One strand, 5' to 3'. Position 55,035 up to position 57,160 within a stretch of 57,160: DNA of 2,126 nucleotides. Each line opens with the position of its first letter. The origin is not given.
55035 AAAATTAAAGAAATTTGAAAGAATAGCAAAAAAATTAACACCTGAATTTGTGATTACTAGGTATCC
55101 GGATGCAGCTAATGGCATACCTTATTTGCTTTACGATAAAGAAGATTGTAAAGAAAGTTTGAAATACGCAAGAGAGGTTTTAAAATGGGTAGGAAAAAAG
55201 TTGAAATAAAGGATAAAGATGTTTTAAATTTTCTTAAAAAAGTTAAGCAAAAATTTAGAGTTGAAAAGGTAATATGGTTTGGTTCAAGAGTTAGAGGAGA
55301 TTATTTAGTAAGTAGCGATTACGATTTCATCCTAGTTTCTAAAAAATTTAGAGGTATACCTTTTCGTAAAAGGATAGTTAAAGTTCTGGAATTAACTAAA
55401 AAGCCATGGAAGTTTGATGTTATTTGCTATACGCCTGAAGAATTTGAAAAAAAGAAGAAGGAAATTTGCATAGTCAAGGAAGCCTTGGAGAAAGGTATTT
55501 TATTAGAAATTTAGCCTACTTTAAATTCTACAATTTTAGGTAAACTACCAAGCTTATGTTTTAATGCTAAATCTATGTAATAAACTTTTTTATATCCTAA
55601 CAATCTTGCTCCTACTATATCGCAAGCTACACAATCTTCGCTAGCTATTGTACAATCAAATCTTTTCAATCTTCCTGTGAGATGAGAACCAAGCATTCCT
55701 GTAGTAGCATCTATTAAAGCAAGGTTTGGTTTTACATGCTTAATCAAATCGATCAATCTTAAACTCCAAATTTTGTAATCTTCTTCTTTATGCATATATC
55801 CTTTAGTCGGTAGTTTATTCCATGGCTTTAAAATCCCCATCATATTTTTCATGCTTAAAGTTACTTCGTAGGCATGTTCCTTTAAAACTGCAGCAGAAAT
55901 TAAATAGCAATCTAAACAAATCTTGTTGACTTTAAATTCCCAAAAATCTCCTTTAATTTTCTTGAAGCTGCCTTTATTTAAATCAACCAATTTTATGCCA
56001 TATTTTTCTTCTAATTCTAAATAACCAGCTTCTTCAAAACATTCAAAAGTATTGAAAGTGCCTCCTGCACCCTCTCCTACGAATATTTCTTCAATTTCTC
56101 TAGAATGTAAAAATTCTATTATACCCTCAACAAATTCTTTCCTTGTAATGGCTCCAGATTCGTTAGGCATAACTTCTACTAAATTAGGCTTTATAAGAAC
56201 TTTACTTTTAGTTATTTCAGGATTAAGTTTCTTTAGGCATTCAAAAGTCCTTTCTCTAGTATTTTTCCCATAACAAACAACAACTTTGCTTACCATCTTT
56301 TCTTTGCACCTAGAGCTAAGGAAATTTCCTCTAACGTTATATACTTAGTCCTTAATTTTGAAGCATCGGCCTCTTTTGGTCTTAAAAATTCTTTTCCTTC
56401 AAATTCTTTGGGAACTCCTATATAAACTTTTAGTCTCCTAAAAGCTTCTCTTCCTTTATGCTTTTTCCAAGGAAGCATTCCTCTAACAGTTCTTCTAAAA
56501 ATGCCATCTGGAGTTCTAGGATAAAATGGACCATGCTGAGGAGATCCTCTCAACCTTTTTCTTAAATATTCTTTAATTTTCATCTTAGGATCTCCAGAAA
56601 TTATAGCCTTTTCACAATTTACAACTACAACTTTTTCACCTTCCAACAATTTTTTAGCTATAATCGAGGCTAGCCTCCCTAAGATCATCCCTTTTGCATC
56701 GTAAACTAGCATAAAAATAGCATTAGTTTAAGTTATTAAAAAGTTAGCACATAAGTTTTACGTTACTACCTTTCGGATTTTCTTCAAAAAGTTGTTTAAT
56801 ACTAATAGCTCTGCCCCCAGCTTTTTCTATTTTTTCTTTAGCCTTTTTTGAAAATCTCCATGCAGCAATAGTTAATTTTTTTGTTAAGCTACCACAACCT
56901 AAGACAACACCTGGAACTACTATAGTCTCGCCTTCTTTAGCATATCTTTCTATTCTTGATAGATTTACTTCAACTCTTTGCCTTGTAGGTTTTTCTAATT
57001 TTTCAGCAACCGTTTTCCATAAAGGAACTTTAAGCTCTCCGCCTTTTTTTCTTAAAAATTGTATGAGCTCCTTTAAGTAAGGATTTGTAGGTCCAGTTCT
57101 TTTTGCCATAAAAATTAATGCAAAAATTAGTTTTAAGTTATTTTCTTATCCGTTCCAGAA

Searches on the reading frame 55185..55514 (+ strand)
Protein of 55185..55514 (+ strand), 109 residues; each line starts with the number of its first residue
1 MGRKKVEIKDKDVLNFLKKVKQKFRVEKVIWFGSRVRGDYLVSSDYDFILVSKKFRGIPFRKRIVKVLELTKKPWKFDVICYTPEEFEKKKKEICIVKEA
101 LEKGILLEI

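Call 94: search_protein_families(library=pfam, proteins=[window:55185-55514:+], max_evalue=0.00001)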
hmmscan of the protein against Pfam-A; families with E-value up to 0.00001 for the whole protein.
window:55185-55514:+ (109 aa): 2 families
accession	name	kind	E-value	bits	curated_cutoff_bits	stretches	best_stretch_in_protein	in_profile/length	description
PF01909.29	NTP_transf_2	-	7.5e-12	45.9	21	1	15-94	3-84/93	Nucleotidyltransferase domain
PF18765.7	Polbeta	-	6.5e-07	29.9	26.9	1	19-95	6-81/93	Polymerase beta, Nucleotidyltransferase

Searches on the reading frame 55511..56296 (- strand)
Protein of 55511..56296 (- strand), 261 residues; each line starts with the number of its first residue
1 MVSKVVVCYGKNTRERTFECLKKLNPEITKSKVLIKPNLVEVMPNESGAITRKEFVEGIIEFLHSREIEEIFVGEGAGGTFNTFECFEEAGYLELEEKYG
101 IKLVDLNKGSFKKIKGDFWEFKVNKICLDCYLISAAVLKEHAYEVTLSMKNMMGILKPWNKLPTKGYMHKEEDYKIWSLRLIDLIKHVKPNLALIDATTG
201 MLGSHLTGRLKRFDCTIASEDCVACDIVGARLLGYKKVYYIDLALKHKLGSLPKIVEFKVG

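Call 94: search_protein_families(library=pfam, proteins=[window:55511-56296:-], max_evalue=0.00001)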
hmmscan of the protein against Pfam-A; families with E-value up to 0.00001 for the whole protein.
window:55511-56296:- (261 aa): 1 family
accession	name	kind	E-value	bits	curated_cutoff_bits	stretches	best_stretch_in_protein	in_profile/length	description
PF04015.17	DUF362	-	7.7e-37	127.7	24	1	33-231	1-200/200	Domain of unknown function (DUF362)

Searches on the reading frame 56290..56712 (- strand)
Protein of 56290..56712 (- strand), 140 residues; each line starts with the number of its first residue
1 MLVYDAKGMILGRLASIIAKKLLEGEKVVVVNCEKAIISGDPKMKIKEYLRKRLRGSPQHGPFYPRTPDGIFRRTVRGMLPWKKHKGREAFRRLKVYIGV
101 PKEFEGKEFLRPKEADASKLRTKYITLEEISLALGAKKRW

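Call 94: search_protein_families(library=pfam, proteins=[window:56290-56712:-], max_evalue=0.00001)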
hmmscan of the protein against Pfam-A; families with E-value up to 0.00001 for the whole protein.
window:56290-56712:- (140 aa): 1 family
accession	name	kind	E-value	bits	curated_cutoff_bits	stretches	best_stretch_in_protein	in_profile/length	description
PF00572.24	Ribosomal_L13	-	3.4e-22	79.2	23.8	1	2-102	4-118/119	Ribosomal protein L13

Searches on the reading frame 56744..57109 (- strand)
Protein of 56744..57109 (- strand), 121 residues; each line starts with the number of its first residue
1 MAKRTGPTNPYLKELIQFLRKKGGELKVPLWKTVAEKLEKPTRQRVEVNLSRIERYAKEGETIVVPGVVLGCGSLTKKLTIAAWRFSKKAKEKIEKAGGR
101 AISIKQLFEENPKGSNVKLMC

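Call 88: find_encoding_contigs(protein=window:56744-57109:-, flank=10000, max_places=2)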
Protein window:56744-57109:- (121 aa): no gene with exactly this product is on record in the collection.
